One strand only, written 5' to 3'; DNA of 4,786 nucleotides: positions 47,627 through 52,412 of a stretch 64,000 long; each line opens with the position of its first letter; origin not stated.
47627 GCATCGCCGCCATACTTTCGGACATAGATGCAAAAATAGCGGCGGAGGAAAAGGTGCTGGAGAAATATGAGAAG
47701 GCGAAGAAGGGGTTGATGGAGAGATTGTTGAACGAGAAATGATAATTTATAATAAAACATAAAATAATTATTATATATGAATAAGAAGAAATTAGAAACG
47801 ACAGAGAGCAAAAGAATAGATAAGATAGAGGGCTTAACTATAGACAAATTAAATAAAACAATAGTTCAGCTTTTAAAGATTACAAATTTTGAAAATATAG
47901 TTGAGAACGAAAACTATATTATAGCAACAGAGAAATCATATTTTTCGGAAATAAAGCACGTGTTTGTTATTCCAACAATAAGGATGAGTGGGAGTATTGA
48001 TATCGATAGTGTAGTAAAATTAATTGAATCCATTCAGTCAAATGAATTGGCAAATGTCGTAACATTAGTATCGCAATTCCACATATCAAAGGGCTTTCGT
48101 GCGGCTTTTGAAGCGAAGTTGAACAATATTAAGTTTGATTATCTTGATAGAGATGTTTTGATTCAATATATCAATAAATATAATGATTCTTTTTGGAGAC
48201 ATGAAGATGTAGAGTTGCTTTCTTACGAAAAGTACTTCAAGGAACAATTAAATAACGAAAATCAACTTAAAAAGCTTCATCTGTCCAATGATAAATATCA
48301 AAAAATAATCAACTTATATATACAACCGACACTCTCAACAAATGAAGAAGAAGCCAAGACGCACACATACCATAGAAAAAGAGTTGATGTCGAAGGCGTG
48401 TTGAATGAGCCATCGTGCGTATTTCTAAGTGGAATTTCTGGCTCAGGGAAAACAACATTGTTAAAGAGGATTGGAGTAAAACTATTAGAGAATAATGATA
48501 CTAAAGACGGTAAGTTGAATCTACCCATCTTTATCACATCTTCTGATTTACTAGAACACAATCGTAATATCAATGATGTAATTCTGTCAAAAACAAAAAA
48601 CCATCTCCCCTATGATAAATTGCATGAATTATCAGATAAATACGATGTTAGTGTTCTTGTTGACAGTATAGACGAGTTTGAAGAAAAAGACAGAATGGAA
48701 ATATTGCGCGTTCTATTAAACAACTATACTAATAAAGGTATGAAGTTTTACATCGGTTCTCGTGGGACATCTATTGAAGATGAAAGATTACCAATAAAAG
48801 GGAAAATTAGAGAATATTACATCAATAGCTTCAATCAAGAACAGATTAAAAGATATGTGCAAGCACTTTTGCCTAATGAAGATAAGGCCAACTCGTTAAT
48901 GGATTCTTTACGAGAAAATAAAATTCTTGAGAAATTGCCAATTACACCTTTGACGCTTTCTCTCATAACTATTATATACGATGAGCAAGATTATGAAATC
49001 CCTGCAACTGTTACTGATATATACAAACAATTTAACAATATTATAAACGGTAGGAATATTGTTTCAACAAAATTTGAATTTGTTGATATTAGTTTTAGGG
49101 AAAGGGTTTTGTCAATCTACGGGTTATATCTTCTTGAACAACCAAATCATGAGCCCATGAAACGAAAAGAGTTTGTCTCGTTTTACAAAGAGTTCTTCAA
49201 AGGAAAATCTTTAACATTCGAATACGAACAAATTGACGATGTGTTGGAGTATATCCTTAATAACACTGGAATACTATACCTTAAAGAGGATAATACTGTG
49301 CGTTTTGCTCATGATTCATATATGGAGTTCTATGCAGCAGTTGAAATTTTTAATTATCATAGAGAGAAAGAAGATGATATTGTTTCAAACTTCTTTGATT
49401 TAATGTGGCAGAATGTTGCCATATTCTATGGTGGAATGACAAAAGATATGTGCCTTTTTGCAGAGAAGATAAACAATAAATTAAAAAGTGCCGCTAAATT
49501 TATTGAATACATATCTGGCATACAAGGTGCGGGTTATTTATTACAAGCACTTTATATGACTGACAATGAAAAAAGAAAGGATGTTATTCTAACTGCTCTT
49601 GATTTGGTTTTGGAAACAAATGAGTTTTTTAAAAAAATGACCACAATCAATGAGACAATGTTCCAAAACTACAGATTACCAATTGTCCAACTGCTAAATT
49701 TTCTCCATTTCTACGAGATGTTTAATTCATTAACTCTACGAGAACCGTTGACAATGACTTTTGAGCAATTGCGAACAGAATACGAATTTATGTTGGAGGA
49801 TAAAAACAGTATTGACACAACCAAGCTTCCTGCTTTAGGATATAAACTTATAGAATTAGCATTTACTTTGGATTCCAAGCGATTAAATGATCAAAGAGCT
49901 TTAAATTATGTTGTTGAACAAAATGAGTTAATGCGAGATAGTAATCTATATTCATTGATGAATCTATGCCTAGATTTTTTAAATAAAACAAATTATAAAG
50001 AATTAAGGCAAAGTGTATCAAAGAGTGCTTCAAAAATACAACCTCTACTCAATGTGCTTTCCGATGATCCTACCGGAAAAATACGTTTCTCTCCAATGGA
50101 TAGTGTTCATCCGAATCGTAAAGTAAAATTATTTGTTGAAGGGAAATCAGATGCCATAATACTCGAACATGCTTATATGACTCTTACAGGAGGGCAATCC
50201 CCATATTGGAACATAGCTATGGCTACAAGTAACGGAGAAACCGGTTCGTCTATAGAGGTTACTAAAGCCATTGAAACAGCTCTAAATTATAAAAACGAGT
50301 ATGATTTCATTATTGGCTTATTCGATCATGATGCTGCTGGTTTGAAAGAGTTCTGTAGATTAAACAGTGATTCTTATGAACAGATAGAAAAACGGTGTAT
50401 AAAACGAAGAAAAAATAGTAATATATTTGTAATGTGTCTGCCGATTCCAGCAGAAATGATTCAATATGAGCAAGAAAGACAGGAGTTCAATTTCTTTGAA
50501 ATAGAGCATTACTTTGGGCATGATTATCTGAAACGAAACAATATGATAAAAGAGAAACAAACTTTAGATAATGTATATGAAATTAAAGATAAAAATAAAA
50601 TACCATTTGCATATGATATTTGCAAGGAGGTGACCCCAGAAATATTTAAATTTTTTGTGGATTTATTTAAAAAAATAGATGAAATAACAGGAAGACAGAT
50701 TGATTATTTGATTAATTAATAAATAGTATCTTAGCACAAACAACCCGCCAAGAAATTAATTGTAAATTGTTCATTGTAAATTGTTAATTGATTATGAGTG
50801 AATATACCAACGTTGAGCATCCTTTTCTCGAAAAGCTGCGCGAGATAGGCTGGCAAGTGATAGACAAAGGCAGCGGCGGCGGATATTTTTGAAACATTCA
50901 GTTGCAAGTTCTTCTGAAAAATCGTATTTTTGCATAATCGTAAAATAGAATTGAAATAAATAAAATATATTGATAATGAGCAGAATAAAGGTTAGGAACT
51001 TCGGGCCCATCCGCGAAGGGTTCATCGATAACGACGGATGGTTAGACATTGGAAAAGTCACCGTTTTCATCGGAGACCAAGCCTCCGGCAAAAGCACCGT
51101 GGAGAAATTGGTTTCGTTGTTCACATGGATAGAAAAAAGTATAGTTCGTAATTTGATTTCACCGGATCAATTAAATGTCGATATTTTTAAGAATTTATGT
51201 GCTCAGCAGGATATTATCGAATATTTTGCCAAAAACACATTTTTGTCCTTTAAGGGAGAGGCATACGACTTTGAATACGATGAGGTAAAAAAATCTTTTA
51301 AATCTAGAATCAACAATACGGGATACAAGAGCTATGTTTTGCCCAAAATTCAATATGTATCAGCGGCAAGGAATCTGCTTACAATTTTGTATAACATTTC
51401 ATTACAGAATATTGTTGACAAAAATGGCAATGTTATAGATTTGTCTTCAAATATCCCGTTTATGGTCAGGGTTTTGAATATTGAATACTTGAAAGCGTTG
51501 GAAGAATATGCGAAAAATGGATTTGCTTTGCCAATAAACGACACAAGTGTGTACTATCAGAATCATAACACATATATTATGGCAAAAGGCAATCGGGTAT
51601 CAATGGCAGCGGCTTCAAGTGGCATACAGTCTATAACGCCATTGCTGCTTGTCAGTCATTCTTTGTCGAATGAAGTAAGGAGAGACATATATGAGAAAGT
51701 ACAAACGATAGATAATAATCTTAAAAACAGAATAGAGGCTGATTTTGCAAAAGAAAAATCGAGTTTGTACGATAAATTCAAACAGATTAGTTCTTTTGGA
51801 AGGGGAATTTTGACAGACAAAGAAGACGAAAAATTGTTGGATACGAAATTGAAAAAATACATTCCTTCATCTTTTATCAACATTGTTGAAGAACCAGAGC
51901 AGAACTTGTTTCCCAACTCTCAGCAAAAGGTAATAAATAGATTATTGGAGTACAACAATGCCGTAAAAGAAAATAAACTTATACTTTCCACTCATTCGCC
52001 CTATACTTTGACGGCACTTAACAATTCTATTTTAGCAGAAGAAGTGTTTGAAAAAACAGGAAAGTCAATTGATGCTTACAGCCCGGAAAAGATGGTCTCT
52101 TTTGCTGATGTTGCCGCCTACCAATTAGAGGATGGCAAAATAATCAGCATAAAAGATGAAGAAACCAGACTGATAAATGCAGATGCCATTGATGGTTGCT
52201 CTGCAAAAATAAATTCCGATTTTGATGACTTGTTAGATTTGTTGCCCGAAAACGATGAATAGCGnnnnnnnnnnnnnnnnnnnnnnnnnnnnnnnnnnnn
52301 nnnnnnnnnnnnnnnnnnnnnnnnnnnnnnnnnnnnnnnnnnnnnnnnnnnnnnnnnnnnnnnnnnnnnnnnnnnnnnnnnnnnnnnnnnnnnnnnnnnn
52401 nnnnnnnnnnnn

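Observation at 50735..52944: The hsdR promoter and 5' end is present in three copies that bracket the ATPase-nuclease cassette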

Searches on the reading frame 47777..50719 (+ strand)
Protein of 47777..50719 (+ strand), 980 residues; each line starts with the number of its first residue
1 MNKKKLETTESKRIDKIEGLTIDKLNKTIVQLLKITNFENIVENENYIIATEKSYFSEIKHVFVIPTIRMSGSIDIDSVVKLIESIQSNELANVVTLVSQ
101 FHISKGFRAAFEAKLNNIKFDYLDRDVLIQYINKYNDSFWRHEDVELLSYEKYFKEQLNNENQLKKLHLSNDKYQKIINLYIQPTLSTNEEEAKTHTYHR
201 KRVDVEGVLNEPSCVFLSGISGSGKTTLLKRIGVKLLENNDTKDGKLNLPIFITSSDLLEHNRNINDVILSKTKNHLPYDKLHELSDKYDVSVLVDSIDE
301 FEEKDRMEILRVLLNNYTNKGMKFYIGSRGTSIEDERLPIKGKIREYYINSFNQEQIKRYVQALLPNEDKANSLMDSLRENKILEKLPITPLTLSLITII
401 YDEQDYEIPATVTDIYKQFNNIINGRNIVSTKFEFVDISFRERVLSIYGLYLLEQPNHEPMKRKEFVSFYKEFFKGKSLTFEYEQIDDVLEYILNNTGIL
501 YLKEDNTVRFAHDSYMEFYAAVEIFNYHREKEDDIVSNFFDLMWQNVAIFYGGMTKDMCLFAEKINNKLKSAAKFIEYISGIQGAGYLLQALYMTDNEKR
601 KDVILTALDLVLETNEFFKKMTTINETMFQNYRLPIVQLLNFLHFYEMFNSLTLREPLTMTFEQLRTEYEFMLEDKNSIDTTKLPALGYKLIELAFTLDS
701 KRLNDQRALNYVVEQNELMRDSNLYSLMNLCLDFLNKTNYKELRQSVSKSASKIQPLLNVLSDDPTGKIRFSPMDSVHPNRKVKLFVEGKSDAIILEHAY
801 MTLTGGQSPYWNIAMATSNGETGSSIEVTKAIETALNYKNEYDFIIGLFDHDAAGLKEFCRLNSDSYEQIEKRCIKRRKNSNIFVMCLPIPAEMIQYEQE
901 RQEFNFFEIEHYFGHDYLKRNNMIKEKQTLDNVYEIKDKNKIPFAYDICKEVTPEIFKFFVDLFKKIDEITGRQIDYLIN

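Call 4: search_protein_families(library=pfam, proteins=[window:47777-50719:+], max_evalue=0.01)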
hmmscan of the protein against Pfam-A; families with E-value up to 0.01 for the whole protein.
window:47777-50719:+ (980 aa): 7 families
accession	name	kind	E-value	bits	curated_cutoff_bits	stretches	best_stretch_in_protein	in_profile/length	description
PF05729.18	NACHT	-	2.4e-10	40.9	26.7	1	214-367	2-166/167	NACHT domain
PF13401.12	AAA_22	-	1.7e-06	28.8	27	1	212-323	5-117/130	AAA domain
PF25199.1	nSTAND_NTPase5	-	0.00014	22.1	34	1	211-256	40-85/145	Novel STAND NTPase 5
PF24406.1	nSTAND_NTPase4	-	0.00035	21.1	27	1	461-520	3-58/58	Novel STAND NTPase 4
PF24883.2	NPHP3_N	-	0.00057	20.6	24.8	0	211-240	21-50/164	Nephrocystin 3, N-terminal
PF20720.3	nSTAND3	-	0.0012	19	27.2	1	207-240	12-45/155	Novel STAND NTPase 3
PF13238.12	AAA_18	-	0.0014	19.5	29.4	0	215-314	1-97/128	AAA domain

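Call 7: search_protein_families(library=padloc, proteins=[window:47777-50719:+], max_evalue=0.01)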
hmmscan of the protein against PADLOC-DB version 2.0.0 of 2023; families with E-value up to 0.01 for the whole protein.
window:47777-50719:+ (980 aa): 2 families
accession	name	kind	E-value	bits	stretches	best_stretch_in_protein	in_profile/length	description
PDLC04140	mad8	-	0.00084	16.9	1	207-341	22-101/314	mads_8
PDLC00914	TRIP13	-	0.0092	13.5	0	171-243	33-102/302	TRIP13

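Call 27: find_encoding_contigs(protein=window:47777-50719:+, flank=8000, max_places=10)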
Protein window:47777-50719:+ (980 aa): 8 contigs read that carry it; 5 places shown.
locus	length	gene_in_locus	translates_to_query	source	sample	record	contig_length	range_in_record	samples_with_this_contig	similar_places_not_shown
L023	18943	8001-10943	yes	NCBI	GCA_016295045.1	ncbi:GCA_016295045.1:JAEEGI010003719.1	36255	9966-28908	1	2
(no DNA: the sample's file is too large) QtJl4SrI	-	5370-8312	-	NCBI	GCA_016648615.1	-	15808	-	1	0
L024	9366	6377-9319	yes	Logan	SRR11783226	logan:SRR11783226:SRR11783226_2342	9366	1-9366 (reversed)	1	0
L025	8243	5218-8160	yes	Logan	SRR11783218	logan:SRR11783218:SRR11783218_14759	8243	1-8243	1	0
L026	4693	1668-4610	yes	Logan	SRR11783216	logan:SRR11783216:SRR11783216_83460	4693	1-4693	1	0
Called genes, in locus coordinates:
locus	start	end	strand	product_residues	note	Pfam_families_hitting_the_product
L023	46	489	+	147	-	-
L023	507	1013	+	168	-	-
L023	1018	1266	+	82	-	-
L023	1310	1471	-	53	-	-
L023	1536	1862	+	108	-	-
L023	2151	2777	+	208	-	PF18962:Por_Secre_tail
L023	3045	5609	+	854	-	PF12161:HsdM_N, PF02384:N6_Mtase, PF07669:Eco57I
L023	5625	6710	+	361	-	PF17761:DUF1016_N, PF06250:YhcG_C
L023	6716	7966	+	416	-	PF01420:Methylase_S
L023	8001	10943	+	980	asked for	PF05729:NACHT, PF13401:AAA_22 (weak)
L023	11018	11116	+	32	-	-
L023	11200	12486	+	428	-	PF13304:AAA_21 (faint), PF13175:AAA_15 (weak)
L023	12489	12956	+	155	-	-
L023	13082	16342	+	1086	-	PF04313:HSDR_N, PF04851:ResIII, PF18766:SWI2_SNF2, PF22679:T1R_D3-like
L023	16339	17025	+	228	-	PF01863:YgjP-like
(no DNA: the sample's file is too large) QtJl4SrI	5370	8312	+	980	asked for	PF05729:NACHT, PF13401:AAA_22 (weak)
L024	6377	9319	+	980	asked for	PF05729:NACHT, PF13401:AAA_22 (weak)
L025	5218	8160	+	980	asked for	PF05729:NACHT, PF13401:AAA_22 (weak)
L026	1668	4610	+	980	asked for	PF05729:NACHT, PF13401:AAA_22 (weak)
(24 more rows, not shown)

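Call 53: search_protein_families(library=ncbifam, proteins=[window:47777-50719:+], max_evalue=0.01)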
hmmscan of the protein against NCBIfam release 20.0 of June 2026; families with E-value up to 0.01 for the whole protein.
window:47777-50719:+ (980 aa): 2 families
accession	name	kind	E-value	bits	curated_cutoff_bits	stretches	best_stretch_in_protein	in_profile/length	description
TIGR02673.1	FtsE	equivalog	0.00083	19.1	264.85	0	205-233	21-49/214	cell division ATP-binding protein FtsE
TIGR02982.1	heterocyst_DevA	subfamily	0.0069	16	295.8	0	204-234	23-53/220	ABC exporter ATP-binding subunit, DevA family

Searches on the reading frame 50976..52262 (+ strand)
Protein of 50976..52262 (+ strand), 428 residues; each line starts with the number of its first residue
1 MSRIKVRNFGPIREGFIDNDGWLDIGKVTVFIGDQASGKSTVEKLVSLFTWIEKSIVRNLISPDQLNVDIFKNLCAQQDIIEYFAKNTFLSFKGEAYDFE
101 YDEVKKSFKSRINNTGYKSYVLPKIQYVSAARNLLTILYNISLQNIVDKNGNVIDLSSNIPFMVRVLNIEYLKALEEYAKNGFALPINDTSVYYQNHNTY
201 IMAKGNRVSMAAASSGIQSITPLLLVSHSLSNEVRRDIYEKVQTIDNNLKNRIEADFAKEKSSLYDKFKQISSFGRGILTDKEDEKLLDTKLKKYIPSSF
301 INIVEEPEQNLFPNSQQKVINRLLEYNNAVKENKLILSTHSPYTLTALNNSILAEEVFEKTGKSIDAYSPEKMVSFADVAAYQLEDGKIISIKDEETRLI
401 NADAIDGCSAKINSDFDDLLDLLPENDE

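Call 4: search_protein_families(library=pfam, proteins=[window:50979-52262:+], max_evalue=0.01)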
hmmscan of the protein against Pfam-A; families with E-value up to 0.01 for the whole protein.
window:50979-52262:+ (427 aa): 2 families
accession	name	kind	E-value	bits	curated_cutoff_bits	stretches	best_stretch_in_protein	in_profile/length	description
PF13175.12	AAA_15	-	1.7e-12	48.1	32.1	2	295-342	326-372/374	AAA ATPase domain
PF13304.12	AAA_21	-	3.8e-07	30.9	27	1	302-344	263-303/304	AAA domain, putative AbiEii toxin, Type IV TA system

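Call 7: search_protein_families(library=padloc, proteins=[window:50979-52262:+], max_evalue=0.01)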
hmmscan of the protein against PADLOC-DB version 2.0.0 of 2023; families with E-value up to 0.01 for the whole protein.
window:50979-52262:+ (427 aa): 41 families (the best 25 are shown)
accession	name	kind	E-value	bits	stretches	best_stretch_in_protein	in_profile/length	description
PDLC04562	PDC-M29A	-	4.1e-86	287.8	1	1-421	2-406/410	-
PDLC04032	PD-T4-4_A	-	6.1e-15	53.1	1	286-426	335-473/474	-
PDLC04710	PDC-M56A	-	1.9e-14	51.5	2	2-131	3-117/382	-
PDLC02979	AriA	-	2.4e-14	51.9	2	298-342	328-371/373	-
PDLC04182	HEC-01A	-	7.8e-10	36.3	2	295-349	304-356/406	-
PDLC00289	PtuA1|PtuA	-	9.2e-10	36.1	1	295-350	246-298/404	AAA ATPase domain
PDLC03878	NsnB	-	1.7e-09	35.9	1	22-360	18-296/345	-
PDLC04033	PD-T4-4_A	-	3.2e-09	34.5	1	302-420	330-445/460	-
PDLC00290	PtuA1|PtuA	-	7.1e-08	30.2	1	297-350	269-319/414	AAA ATPase domain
PDLC02980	AriA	-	1.7e-07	29.5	1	302-344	263-303/304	-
PDLC00070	GajA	-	1.9e-07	28.1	1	198-343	249-336/596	AAA ATPase domain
PDLC04393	PDC-M07A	-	5.5e-07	26.9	1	300-357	310-366/435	-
PDLC00090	GajA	-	7.7e-07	26.2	1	277-345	299-365/659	AAA ATPase domain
PDLC04389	PDC-M07A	-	8.3e-07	26.3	1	282-350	310-377/443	-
PDLC00271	PtuA1|PtuA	-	1.3e-06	26.2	1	2-100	5-96/421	AAA ATPase domain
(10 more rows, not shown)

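Call 10: find_encoding_contigs(protein=window:50979-52262:+, flank=10000, max_places=10)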
Protein window:50979-52262:+ (427 aa): no gene with exactly this product is on record in the collection.

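Call 28: find_encoding_contigs(protein=window:50976-52262:+, flank=8000, max_places=10)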
Protein window:50976-52262:+ (428 aa): 10 contigs read that carry it; 5 places shown.
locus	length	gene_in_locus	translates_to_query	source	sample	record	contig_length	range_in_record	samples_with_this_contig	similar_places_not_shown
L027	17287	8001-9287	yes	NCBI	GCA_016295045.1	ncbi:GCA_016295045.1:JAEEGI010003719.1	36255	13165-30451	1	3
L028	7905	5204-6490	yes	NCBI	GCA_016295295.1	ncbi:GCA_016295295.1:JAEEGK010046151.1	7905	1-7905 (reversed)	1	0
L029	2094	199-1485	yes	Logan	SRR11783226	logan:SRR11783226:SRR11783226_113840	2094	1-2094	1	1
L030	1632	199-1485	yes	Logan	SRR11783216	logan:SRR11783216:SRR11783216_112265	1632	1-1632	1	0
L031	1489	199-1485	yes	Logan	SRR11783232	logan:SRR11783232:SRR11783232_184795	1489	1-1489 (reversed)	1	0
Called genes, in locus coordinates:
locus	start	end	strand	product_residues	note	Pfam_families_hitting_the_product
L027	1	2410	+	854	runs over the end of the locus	PF12161:HsdM_N, PF02384:N6_Mtase, PF07669:Eco57I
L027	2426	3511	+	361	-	PF17761:DUF1016_N, PF06250:YhcG_C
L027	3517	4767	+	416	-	PF01420:Methylase_S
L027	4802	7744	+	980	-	PF05729:NACHT, PF13401:AAA_22 (weak)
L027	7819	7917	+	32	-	-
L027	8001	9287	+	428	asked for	PF13304:AAA_21 (faint), PF13175:AAA_15 (weak)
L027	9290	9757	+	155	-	-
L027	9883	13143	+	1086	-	PF04313:HSDR_N, PF04851:ResIII, PF18766:SWI2_SNF2, PF22679:T1R_D3-like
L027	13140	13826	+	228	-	PF01863:YgjP-like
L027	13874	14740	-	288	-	PF00756:Esterase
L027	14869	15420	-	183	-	PF00578:AhpC-TSA, PF08534:Redoxin, PF00085:Thioredoxin (weak), PF13098:Thioredoxin_2 (weak), PF13905:Thioredoxin_8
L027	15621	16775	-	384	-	PF07291:MauE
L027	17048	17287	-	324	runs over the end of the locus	PF11288:DUF3089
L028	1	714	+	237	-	?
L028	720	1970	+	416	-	PF01420:Methylase_S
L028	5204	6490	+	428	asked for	PF13304:AAA_21 (faint), PF13175:AAA_15 (weak)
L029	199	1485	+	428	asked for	PF13304:AAA_21 (faint), PF13175:AAA_15 (weak)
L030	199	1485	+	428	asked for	PF13304:AAA_21 (faint), PF13175:AAA_15 (weak)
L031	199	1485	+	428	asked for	PF13304:AAA_21 (faint), PF13175:AAA_15 (weak)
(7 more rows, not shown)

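Call 53: search_protein_families(library=ncbifam, proteins=[window:50976-52262:+], max_evalue=0.01)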
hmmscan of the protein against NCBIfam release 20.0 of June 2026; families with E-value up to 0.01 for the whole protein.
window:50976-52262:+ (428 aa): 1 family
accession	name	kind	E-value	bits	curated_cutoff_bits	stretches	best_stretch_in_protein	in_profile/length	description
NF047739.1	antiphage_MADS3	equivalog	1.9e-05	24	420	1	292-349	329-383/427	methylation-associated defense system AAA family ATPase MAD3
